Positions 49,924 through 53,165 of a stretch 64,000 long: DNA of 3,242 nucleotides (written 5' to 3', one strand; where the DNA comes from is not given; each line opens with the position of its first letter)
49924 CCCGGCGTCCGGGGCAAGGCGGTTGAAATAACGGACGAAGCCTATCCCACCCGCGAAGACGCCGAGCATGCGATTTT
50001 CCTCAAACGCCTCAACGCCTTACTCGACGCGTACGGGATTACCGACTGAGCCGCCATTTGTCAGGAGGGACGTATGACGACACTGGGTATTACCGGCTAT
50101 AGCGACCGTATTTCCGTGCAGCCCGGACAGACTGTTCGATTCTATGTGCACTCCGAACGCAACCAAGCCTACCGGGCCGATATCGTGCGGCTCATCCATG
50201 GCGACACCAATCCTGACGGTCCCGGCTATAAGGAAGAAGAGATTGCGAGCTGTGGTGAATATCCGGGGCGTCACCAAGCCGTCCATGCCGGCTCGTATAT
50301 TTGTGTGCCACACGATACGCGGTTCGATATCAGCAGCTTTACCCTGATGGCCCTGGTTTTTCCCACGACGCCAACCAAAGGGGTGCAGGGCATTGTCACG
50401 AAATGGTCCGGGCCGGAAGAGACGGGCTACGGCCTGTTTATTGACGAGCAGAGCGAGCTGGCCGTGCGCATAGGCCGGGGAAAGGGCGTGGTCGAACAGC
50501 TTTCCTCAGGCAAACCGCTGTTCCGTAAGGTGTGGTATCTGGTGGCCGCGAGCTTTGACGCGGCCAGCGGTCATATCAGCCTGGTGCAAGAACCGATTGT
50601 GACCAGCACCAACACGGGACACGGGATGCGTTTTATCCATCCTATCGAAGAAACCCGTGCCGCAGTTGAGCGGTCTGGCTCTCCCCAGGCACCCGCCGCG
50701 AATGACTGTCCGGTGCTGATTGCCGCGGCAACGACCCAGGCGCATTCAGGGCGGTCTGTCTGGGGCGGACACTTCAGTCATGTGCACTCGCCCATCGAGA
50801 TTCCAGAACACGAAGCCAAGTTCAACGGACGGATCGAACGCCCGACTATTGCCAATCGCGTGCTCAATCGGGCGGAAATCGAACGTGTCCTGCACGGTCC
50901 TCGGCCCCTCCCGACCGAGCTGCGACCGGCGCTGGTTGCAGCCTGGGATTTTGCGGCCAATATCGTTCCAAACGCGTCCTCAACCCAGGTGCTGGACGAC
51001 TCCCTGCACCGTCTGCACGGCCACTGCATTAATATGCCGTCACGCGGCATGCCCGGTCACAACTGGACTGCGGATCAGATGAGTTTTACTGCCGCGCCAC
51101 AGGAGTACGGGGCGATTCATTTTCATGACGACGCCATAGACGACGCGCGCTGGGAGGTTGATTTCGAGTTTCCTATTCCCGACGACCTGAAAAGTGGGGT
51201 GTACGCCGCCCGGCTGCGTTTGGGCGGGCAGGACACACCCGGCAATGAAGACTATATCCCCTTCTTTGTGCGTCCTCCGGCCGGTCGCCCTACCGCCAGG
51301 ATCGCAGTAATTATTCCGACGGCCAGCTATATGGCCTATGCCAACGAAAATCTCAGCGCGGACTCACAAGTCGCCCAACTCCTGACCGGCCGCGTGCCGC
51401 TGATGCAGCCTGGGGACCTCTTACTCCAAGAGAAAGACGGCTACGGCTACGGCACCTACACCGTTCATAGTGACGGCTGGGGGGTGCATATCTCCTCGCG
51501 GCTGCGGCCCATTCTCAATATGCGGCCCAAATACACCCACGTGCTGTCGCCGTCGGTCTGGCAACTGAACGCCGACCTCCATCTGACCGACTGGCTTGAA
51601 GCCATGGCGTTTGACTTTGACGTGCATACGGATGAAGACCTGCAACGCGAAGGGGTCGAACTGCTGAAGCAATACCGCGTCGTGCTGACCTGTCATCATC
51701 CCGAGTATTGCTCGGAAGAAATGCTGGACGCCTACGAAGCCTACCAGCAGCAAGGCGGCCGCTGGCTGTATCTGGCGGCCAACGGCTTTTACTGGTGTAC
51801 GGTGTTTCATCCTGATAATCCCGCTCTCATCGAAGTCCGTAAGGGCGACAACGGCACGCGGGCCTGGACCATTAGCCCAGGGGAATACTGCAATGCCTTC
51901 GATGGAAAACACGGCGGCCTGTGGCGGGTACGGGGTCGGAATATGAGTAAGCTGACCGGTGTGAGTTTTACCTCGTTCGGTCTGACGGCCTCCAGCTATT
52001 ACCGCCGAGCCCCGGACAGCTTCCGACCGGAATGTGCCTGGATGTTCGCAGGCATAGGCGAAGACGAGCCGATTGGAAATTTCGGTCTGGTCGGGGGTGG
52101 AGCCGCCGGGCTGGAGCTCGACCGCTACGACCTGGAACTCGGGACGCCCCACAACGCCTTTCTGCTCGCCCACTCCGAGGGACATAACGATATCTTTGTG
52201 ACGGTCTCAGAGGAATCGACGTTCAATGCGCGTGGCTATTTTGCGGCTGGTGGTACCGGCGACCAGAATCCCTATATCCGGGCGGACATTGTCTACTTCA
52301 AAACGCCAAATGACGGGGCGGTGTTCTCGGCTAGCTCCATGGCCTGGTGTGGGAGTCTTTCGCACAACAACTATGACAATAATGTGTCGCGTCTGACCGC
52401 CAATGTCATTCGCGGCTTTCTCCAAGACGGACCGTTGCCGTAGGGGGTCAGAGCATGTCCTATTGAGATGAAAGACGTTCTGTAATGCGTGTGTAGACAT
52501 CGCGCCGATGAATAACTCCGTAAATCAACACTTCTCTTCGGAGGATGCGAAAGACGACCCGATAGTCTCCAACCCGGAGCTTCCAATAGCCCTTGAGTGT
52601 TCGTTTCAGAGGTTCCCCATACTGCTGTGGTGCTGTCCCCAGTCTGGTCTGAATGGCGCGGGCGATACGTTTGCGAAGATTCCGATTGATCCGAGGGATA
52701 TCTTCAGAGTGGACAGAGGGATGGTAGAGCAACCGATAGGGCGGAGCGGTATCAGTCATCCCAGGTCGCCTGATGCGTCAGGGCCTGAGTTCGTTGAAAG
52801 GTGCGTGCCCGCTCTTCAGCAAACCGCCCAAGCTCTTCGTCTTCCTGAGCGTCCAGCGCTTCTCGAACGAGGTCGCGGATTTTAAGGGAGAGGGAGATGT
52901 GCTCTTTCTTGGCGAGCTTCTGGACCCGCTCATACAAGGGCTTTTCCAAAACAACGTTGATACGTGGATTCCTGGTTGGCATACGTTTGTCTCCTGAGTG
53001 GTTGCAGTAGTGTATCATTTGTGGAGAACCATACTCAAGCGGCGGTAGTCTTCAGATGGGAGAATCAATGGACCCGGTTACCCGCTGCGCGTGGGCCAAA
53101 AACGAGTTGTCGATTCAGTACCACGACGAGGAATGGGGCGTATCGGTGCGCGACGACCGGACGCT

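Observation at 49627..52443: N,N-dimethylformamidase-like two-subunit enzyme (small + large subunit)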

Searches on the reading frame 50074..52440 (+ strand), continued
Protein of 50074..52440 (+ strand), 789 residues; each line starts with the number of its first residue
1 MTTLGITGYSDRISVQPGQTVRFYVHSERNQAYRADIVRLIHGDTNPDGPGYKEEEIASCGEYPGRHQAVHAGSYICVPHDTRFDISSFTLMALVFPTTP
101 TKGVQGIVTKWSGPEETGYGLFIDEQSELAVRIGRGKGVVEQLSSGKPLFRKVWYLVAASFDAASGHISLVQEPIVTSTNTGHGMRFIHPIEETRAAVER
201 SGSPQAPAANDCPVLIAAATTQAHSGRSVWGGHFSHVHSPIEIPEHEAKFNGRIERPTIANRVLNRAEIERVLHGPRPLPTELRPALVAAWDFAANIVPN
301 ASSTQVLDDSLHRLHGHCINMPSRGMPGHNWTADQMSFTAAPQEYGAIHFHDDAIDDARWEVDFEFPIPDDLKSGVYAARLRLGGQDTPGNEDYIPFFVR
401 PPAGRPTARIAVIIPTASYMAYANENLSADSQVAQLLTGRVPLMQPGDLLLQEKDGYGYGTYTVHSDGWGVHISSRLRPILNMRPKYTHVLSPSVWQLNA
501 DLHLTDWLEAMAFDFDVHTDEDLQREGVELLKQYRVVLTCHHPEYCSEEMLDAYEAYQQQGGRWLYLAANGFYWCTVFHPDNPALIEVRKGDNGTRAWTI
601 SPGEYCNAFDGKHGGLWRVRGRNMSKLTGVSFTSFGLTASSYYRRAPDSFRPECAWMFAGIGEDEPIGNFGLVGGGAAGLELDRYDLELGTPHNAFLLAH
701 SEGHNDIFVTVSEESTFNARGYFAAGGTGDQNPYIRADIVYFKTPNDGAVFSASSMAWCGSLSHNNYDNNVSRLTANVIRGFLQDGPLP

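Call 81: fold_search(model_id=the predicted structure, library=pdb)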
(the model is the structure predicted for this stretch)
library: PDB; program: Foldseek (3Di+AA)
matches with E <= 10: 788; with E <= 0.001: 48
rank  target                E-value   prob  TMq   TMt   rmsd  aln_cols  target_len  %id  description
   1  6lvb_A                2.2e-63  1.00  0.82  0.85   5.3       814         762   39  Structure of Dimethylformamidase, tetramer (released 2020-06-03)
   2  6lve_A                5.6e-62  1.00  0.81  0.85   5.4       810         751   39  Structure of Dimethylformamidase, tetramer, E521A mutant (released 2020-06-03)
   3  6lvd_A                6.9e-61  1.00  0.80  0.85   5.4       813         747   38  Structure of Dimethylformamidase, tetramer, Y440A mutant (released 2020-06-03)
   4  8huy_B                5.7e-53  1.00  0.73  0.79   6.5       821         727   32  N-acetyl-(R)-beta-phenylalanine acylase (released 2023-03-15)
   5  8huy_A                9.6e-53  1.00  0.74  0.80   6.4       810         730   34  N-acetyl-(R)-beta-phenylalanine acylase (released 2023-03-15)
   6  8i59_B                1.1e-51  1.00  0.73  0.80   6.4       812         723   33  N-acetyl-(R)-beta-phenylalanine acylase, selenomethionyl derivative (released 2023-03-15)
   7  8i5a_A                1.2e-51  1.00  0.74  0.79   6.5       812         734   34  N-acetyl-(R)-beta-phenylalanine acylase, 2.75 angstrom resolution (released 2023-03-15)
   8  8i5a_B                3.2e-51  1.00  0.74  0.79   6.7       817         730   34  N-acetyl-(R)-beta-phenylalanine acylase, 2.75 angstrom resolution (released 2023-03-15)
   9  8i59_A                2.2e-50  1.00  0.73  0.79   6.5       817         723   33  N-acetyl-(R)-beta-phenylalanine acylase, selenomethionyl derivative (released 2023-03-15)
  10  4dqa                  1.8e-07  1.00  0.20  0.44  20.1       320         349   14  Crystal structure of a putative carbohydrate binding protein (BACOVA_03559) from Bacteroides ovatus ATCC 8483 at 1.50 A  (released 2012-03-21)
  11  6w4q_A                1.5e-06  1.00  0.17  0.18   8.9       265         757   10  Crystal structure of full-length tailspike protein 2 (TSP2, ORF211) ) from Escherichia coli O157:H7 bacteriophage CAB1 (released 2021-01-20)
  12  3flp_A                5.9e-06  1.00  0.16  0.48  14.1       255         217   11  Crystal structure of native heptameric SAP-like pentraxin from Limulus polyphemus (released 2009-01-20)
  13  4pbp_A                6.3e-06  1.00  0.18  0.62   6.8       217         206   12  crystal structure of zebrafish short-chain pentraxin protein (released 2015-03-25)
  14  8a7d_C                7.3e-06  1.00  0.18  0.16   7.7       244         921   13  Partial dimer complex of PAPP-A and its inhibitor STC2 (released 2022-11-02)
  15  6er3_B                1.5e-05  1.00  0.18  0.66   5.1       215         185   14  Ruminococcus gnavus IT-sialidase CBM40 bound to alpha2,3 sialyllactose (released 2018-05-02)
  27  6w4q_E                7.2e-05  1.00  0.18  0.18   8.5       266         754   12  Crystal structure of full-length tailspike protein 2 (TSP2, ORF211) ) from Escherichia coli O157:H7 bacteriophage CAB1 (released 2021-01-20)
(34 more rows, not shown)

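Call 83: search_protein_families(library=pfam, proteins=[L039:1502-3580:+, L080:947-1681:+, L059:5848-7965:+, L082:6675-7541:+, L063:10864-11748:+, L064:3753-4139:+, L076:1751-3178:+, L068:2865-3560:-, L051:4994-5914:-, L063:13854-15512:+], max_evalue=0.001)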
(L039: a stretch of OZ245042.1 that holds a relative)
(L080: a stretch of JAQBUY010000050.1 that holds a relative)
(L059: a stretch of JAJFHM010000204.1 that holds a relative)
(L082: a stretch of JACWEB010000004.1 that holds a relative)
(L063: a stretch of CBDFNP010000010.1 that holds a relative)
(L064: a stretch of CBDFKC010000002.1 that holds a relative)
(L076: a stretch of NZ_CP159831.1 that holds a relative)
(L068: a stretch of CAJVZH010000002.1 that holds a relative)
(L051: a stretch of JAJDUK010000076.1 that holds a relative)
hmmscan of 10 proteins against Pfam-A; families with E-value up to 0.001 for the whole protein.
L039:1502-3580:+ (693 aa): 2 families
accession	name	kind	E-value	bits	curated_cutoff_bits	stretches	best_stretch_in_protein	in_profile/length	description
PF15975.10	Flot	-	2.4e-26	92.7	27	1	507-652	1-124/124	Flotillin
PF01145.31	Band_7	-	1.6e-15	58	23.6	1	42-183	14-146/176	SPFH domain / Band 7 family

L080:947-1681:+ (245 aa): 1 family
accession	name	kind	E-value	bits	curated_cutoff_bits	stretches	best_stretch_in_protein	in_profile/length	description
PF01036.24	Bac_rhodopsin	-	1.2e-26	94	24.6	1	27-236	6-220/224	Bacteriorhodopsin-like protein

L059:5848-7965:+ (706 aa): 1 family
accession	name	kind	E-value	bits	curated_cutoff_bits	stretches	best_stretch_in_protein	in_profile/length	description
PF00474.23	SSF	-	7.4e-21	74.9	22.8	1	96-543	1-406/406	Sodium:solute symporter family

L082:6675-7541:+ (289 aa): 7 families
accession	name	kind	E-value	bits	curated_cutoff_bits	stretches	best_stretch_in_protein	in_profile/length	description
PF00561.26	Abhydrolase_1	-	1.3e-20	74.5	25.8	1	39-150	2-115/245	alpha/beta hydrolase fold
PF12697.13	Abhydrolase_6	-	1.6e-15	58.8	26.3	1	44-272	5-213/217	Alpha/beta hydrolase family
PF12146.15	Hydrolase_4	-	2.4e-08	34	27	1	63-251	29-218/239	Serine aminopeptidase, S33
PF00326.27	Peptidase_S9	-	6.2e-07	29.6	22.6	0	110-145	61-96/213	Prolyl oligopeptidase family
PF03096.20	Ndr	-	0.00012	21.3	23.3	1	39-234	25-229/283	Ndr family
PF08386.16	Abhydrolase_4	-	0.00015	22.2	21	1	222-264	31-74/103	TAP-like protein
PF00756.26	Esterase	-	0.0003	21.1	22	1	74-142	64-144/251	Putative esterase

L063:10864-11748:+ (295 aa): 1 family
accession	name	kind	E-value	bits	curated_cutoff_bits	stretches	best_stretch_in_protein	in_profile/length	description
PF00753.33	Lactamase_B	-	1.2e-20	74.7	22.7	1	65-278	5-196/196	Metallo-beta-lactamase superfamily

L064:3753-4139:+ (129 aa): 0 families

L076:1751-3178:+ (476 aa): 1 family
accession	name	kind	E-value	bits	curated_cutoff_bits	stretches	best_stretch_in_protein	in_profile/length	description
PF02653.21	BPD_transp_2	-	1.4e-20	74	26.8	1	191-460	4-266/269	Branched-chain amino acid transport system / permease component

L068:2865-3560:- (232 aa): 3 families
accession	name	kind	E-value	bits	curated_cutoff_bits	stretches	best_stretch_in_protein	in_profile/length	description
PF00072.30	Response_reg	-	7.7e-17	61.9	30.2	1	15-123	1-106/111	Response regulator receiver domain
PF00196.25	GerE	-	7.8e-17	61.1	23.5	1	162-215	1-54/57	Bacterial regulatory proteins, luxR family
PF08281.18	Sigma70_r4_2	-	0.00013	22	25.7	1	160-205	7-53/54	Sigma-70, region 4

L051:4994-5914:- (307 aa): 0 families

L063:13854-15512:+ (553 aa): 6 families
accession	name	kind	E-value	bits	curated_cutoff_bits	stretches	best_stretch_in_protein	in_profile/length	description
PF00005.33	ABC_tran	-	9.3e-52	175.7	25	2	57-206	1-137/137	ABC transporter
PF13304.12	AAA_21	-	1.6e-10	42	27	1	69-168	1-107/304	AAA domain, putative AbiEii toxin, Type IV TA system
PF00004.35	AAA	-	9.6e-05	23.3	21.2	0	71-241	2-115/131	ATPase family associated with various cellular activities (AAA)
PF02367.23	TsaE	-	0.00015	22.1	26.6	0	64-89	18-43/128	Threonylcarbamoyl adenosine biosynthesis protein TsaE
PF13401.12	AAA_22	-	0.00026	21.7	27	0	70-206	8-95/130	AAA domain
PF02463.25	SMC_N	-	0.00086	19.2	40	0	68-243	25-205/220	RecF/RecN/SMC N terminal domain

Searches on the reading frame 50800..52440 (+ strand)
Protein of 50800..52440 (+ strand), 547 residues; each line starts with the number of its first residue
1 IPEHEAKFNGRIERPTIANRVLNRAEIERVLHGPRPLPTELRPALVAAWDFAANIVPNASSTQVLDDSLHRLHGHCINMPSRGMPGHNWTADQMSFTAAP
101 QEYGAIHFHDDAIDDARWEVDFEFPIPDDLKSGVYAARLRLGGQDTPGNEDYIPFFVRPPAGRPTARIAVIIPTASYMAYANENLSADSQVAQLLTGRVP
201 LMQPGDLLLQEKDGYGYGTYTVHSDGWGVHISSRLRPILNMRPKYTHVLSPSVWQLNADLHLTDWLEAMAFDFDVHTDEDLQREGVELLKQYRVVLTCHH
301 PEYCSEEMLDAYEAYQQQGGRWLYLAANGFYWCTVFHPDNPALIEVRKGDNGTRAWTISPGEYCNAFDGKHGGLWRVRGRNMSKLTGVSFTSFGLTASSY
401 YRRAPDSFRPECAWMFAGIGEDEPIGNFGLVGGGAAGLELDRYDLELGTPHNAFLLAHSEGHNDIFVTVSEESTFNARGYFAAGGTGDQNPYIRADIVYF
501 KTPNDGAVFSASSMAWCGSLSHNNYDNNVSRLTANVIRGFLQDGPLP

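Call 48: search_solved_structures(query=window:50800-52440:+, max_evalue=0.001, show_alignments=5)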
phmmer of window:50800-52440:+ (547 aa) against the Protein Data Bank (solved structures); distinct sequences matched with E-value up to 0.001: 5.
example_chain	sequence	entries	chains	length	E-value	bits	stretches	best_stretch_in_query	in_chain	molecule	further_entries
6lvb_A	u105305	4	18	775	3e-147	494.6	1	6-547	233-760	N,N-dimethylformamidase large subunit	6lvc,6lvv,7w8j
6lve_A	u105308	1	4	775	2.1e-146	491.8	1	6-547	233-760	N,N-dimethylformamidase large subunit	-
6lvd_A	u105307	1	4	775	4.5e-146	490.8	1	6-547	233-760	N,N-dimethylformamidase large subunit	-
8i5a_A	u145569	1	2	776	1.8e-108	366.6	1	5-543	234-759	N-acetyl-(R)-beta-phenylalanine acylase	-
8huy_A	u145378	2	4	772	1.8e-108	366.6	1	5-543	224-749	Chains: A,B | N-acetyl-(R)-beta-phenylalanine acylase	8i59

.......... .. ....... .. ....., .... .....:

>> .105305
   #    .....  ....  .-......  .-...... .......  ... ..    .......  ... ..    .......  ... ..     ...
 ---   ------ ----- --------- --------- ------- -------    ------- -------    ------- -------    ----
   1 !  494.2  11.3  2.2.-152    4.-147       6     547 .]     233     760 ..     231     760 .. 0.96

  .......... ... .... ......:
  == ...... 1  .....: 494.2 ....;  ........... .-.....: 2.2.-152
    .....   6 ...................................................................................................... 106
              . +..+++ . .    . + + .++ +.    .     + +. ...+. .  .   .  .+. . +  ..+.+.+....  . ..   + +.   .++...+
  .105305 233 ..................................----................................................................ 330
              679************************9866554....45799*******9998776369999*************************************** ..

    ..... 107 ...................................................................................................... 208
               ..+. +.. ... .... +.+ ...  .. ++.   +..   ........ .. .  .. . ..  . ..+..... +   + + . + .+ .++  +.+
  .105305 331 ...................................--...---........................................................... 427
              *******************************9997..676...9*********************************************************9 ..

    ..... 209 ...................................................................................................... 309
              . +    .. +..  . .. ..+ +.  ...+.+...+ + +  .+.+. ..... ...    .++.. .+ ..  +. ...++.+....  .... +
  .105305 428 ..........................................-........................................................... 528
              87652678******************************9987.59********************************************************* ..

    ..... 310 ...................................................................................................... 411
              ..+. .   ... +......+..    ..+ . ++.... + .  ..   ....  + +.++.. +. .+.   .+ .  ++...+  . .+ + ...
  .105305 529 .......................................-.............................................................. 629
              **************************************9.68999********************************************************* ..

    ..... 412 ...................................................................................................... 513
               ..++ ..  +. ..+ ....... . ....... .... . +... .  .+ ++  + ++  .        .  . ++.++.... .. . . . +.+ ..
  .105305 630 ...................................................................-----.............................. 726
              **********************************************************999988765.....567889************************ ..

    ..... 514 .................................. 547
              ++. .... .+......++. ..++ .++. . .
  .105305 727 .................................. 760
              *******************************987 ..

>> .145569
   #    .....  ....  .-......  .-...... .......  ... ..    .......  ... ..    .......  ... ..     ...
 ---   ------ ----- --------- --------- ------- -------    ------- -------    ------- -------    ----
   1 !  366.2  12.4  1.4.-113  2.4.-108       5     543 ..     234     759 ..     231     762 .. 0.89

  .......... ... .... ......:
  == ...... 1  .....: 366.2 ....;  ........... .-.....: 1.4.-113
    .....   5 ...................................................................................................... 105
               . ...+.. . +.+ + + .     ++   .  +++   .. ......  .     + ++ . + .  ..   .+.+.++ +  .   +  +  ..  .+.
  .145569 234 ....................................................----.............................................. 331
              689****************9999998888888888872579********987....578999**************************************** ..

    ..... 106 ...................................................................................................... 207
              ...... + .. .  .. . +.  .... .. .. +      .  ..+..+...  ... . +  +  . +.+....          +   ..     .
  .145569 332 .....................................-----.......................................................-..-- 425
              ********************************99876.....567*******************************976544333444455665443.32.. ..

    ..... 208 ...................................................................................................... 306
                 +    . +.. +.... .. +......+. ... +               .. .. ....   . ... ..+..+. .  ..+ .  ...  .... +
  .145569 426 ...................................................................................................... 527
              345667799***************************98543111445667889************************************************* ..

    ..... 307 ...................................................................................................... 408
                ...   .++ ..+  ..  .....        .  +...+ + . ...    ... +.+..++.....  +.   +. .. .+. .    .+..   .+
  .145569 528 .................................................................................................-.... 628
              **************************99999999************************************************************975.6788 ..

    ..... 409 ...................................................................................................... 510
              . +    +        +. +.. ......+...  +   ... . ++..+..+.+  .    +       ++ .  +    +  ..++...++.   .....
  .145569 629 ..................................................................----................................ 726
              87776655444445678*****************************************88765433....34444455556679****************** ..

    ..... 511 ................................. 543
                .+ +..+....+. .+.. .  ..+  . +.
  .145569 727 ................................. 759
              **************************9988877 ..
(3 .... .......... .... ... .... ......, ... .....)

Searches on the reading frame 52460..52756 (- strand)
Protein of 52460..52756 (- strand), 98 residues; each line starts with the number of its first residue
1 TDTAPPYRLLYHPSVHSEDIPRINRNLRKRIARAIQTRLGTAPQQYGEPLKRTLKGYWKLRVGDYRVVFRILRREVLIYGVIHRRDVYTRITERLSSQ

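Call 53: search_protein_families(library=pfam, proteins=[window:52460-52756:-], max_evalue=0.001)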
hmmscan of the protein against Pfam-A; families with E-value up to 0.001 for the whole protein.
window:52460-52756:- (98 aa): 1 family
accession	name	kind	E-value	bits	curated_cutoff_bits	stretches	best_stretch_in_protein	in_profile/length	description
PF05016.21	ParE_toxin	-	1.1e-08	36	23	1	18-88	9-89/89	ParE toxin of type II toxin-antitoxin system, parDE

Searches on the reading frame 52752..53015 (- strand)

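Call 53: search_protein_families(library=pfam, proteins=[window:52752-53015:-], max_evalue=0.001)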
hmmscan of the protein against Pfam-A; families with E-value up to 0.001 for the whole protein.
window:52752-53015:- (87 aa): 2 families
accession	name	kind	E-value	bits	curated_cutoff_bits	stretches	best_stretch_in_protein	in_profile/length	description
PF01402.27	RHH_1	-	2.3e-05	24.6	20.5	1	18-55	1-38/39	Ribbon-helix-helix protein, copG family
PF07878.17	RHH_5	-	0.00029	20.9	26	1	17-57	2-42/43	CopG-like RHH_1 or ribbon-helix-helix domain, RHH_5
